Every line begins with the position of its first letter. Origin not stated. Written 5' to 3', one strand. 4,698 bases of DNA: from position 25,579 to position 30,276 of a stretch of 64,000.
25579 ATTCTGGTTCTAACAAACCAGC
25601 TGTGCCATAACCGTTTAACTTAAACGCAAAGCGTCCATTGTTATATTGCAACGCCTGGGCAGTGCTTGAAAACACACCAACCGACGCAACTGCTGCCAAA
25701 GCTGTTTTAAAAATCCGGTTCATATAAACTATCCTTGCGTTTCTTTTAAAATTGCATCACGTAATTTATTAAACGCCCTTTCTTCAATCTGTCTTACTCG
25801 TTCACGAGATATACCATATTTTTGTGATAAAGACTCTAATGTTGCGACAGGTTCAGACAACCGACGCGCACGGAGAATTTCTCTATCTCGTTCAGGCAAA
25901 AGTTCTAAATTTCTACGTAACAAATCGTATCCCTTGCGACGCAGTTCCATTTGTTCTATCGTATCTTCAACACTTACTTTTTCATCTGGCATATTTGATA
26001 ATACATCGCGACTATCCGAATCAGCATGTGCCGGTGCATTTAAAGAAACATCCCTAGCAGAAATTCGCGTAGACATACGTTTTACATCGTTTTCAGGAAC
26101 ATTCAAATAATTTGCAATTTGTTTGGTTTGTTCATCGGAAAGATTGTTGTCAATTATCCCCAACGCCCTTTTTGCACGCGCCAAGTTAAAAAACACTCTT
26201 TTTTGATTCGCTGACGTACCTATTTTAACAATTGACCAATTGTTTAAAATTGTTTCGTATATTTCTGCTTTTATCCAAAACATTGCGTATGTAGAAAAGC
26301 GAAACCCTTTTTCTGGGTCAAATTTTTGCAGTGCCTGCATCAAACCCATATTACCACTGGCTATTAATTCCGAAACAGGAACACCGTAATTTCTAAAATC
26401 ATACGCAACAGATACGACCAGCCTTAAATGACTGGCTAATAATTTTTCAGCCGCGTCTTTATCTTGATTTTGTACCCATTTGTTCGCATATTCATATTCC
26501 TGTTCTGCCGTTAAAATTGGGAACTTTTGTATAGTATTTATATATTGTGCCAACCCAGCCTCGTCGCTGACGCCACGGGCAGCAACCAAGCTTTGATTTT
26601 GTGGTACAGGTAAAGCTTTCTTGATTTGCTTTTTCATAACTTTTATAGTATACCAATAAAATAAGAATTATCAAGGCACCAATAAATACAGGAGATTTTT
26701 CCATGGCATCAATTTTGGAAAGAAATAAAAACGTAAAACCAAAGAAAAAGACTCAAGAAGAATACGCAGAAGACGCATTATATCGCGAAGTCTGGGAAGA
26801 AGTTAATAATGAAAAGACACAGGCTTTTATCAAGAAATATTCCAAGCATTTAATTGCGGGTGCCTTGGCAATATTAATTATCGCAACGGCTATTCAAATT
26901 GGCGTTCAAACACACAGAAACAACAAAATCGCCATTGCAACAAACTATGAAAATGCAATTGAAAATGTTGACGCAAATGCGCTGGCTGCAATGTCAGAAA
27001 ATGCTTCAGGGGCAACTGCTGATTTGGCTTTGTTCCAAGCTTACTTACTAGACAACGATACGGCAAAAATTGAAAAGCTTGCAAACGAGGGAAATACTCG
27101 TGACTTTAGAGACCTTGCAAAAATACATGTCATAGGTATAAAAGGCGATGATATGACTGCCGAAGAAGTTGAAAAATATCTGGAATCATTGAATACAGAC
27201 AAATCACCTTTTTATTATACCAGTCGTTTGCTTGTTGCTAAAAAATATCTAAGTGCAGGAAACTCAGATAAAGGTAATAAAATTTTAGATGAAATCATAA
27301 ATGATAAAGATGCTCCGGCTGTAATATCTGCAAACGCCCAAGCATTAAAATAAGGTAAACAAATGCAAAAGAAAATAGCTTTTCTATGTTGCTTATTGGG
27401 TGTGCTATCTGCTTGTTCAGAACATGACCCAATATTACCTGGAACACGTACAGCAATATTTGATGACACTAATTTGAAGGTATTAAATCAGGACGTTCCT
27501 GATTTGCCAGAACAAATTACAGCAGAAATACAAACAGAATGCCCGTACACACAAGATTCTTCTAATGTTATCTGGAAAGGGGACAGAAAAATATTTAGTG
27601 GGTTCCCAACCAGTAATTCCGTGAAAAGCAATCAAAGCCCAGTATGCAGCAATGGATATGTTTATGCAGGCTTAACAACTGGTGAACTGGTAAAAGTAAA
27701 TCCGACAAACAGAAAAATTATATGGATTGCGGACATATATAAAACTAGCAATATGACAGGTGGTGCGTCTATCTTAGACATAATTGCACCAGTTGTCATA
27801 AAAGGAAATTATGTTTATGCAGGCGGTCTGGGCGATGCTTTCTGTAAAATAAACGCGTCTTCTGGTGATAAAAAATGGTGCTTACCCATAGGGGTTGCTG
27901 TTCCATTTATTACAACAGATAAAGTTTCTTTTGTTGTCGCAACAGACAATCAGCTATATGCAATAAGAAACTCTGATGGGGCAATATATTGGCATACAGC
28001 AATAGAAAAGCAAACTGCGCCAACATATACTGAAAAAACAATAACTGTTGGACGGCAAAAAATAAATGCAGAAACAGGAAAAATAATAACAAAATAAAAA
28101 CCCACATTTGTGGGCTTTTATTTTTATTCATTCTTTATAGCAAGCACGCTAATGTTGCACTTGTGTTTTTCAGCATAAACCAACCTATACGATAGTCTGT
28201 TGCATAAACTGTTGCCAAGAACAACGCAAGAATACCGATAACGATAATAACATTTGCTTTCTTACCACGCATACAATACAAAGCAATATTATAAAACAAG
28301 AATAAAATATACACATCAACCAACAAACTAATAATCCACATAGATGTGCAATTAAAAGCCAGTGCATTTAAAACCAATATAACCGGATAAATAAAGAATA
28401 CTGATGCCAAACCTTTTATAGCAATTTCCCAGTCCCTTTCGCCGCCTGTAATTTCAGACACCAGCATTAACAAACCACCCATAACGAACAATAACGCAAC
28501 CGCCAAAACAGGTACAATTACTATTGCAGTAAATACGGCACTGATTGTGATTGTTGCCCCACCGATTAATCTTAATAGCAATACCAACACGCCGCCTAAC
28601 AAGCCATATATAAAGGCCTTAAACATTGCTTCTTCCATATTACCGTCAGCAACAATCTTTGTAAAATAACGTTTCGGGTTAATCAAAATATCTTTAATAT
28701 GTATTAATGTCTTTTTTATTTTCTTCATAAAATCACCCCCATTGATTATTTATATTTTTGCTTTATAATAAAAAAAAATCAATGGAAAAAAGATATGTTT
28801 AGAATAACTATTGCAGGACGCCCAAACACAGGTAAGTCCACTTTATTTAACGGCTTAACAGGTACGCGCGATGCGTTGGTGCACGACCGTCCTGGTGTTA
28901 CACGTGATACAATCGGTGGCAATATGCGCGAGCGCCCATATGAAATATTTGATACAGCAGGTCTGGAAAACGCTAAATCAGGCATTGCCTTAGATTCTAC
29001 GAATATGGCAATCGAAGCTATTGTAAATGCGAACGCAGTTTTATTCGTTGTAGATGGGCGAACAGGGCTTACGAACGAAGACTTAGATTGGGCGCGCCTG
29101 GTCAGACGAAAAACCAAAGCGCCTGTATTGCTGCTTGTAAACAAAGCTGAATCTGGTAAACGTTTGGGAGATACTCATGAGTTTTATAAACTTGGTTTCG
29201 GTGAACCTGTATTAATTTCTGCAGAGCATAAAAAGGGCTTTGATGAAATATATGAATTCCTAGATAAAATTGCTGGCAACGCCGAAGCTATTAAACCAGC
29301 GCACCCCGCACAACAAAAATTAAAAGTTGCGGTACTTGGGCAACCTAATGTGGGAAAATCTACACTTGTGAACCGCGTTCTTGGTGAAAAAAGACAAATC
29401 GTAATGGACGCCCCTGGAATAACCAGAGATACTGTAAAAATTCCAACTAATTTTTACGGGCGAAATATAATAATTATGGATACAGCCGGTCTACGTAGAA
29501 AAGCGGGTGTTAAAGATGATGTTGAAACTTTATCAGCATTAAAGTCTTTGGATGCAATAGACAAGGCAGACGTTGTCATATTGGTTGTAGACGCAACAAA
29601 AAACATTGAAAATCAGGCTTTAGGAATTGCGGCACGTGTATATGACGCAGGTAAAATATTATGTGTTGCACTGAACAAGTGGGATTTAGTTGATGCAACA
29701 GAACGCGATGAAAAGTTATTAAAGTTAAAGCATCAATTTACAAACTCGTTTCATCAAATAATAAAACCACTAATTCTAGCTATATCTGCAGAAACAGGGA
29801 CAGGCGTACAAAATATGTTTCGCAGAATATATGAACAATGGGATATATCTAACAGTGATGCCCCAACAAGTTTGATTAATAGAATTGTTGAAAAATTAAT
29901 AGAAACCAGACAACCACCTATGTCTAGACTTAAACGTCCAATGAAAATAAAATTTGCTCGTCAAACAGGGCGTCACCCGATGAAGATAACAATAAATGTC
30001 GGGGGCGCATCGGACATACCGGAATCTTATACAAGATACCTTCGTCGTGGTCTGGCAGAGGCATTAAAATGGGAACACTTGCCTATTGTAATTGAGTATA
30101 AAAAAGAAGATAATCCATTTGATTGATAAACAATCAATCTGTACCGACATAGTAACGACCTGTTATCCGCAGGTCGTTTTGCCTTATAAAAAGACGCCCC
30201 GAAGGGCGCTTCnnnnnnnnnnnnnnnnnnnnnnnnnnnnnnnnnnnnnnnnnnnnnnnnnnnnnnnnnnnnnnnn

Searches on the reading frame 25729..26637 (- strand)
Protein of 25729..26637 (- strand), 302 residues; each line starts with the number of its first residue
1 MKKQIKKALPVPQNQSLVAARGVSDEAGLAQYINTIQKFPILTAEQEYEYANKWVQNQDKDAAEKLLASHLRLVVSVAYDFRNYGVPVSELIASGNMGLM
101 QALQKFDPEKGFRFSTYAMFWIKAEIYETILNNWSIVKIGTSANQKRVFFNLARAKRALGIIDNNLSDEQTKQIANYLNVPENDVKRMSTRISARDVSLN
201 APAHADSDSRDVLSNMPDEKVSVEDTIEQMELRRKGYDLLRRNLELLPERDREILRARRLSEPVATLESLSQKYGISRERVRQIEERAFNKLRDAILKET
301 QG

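Call 75: search_protein_families(library=ncbifam, proteins=[window:25729-26637:-], max_evalue=0.00001)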
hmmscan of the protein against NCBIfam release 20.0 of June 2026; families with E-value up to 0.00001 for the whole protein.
window:25729-26637:- (302 aa): 41 families (the best 25 are shown)
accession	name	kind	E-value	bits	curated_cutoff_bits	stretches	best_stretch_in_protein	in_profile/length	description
NF005143.0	PRK06596.1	subfamily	1.1e-96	323.7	241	1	23-298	10-283/285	RNA polymerase factor sigma-32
TIGR02392.1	rpoH_proteo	equivalog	7.2e-93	311.1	323.1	1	28-297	2-269/270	RNA polymerase sigma factor RpoH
NF005693.0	PRK07500.1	equivalog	4e-80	269.1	315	1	33-300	12-281/289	RNA polymerase factor sigma-32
NF004207.0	PRK05657.1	equivalog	3.2e-49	168.1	394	1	30-298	59-319/329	RNA polymerase sigma factor RpoS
TIGR02394.1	rpoS_proteo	equivalog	6.2e-49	167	378.7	1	29-297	15-275/285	RNA polymerase sigma factor RpoS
NF006666.0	PRK09210.1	equivalog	1.3e-40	139.9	572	1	14-294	86-358/370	RNA polymerase sigma factor RpoD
TIGR02997.1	Sig70-cyanoRpoD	subfamily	1.8e-40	139.1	384.5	1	58-293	71-298/298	RNA polymerase sigma factor, RpoD/SigA family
NF041931.2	MzaA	equivalog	3.3e-40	138.6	800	1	45-294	460-703/726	MZA anti-phage system associated sigma-70 family RNA polymerase sigma factor MzaA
TIGR02393.1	RpoD_Cterm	equivalog_domain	1.8e-38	132.5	354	1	62-296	1-228/238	RNA polymerase sigma factor RpoD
NF004208.0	PRK05658.1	equivalog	1.4e-34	120.1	555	1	57-294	388-618/631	RNA polymerase sigma factor RpoD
NF005920.0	PRK07921.1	subfamily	6.3e-34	117.4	464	1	54-295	83-317/328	RNA polymerase sigma factor SigB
NF005785.0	PRK07598.1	equivalog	6.6e-33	114.1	554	1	53-294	167-400/415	RNA polymerase sigma factor SigC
NF005643.0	PRK07406.1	equivalog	1.7e-31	109.7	500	1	57-294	156-385/397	RNA polymerase sigma factor RpoD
NF004566.0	PRK05901.2-4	equivalog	2.3e-29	102.9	531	1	27-294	155-432/448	RNA polymerase sigma factor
NF004561.0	PRK05901.1-3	equivalog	1e-28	100.8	582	1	42-294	282-525/537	RNA polymerase sigma factor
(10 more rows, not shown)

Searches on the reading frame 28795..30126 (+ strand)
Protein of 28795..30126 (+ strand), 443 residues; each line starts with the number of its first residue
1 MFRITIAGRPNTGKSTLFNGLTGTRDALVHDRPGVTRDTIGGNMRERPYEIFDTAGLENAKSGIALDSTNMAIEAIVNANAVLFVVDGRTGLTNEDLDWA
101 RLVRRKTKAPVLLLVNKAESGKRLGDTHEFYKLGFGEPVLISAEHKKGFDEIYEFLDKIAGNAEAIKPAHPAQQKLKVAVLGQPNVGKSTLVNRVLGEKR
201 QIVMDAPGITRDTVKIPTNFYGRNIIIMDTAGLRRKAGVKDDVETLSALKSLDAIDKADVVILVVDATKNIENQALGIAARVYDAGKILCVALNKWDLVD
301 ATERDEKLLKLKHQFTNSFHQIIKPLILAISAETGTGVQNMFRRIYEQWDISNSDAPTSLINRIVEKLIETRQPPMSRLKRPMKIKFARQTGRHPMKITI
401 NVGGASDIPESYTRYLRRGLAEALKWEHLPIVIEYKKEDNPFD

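Call 75: search_protein_families(library=ncbifam, proteins=[window:28795-30126:+], max_evalue=0.00001)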
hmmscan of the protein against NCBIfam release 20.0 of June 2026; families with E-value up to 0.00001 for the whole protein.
window:28795-30126:+ (443 aa): 24 families
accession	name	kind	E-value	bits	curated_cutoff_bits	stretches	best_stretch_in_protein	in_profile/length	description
TIGR03594.1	GTPase_EngA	equivalog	5.2e-128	427.7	306.7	1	3-436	2-432/432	ribosome biogenesis GTPase Der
NF002828.0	PRK03003.1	equivalog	6.7e-88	295.4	631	1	4-436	43-467/477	ribosome biogenesis GTPase Der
NF007071.0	PRK09518.1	equivalog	7.9e-86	289.1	953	1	4-434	274-696/706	bifunctional cytidylate kinase/GTPase Der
TIGR00450.1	mnmE_trmE_thdF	equivalog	2.2e-49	168.8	252.6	2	171-333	205-362/446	tRNA uridine-5-carboxymethylaminomethyl(34) synthesis GTPase MnmE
NF000908.1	PRK00089.1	equivalog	2.5e-45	155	237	2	178-349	6-167/291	GTPase Era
NF003661.0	PRK05291.1-3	equivalog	2.5e-44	152.4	380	2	172-352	213-373/448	tRNA uridine-5-carboxymethylaminomethyl(34) synthesis GTPase MnmE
TIGR00231.1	small_GTP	domain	2.7e-44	150.9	42.5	2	175-342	3-159/164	GTP-binding protein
TIGR03918.1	GTP_HydF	equivalog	4.3e-38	131.2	325.55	2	171-352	3-170/392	[FeFe] hydrogenase H-cluster maturation GTPase HydF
TIGR00436.1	era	equivalog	5e-36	124.4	116.25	2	177-356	2-170/270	GTPase Era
TIGR03596.1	GTPase_YlqF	equivalog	2.2e-32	112.5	208.2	2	74-233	17-173/276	ribosome biogenesis GTPase YlqF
TIGR00437.1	feoB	equivalog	6.5e-21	74.7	315.65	2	182-301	1-114/594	ferrous iron transport protein B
TIGR03598.1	GTPase_YsxC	equivalog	8.6e-21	74.5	124.45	2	170-345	13-185/186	ribosome biogenesis GTP-binding protein YihA/YsxC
TIGR03156.1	GTP_HflX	equivalog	1.5e-17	63.6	216.75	2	155-347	169-349/351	GTPase HflX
NF003255.0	PRK04213.1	equivalog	2e-16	59.9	164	1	172-353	6-196/204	GTP-binding protein EngB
TIGR03597.1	GTPase_YqeH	equivalog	7.7e-14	51.6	297.4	1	172-243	152-225/361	ribosome biogenesis GTPase YqeH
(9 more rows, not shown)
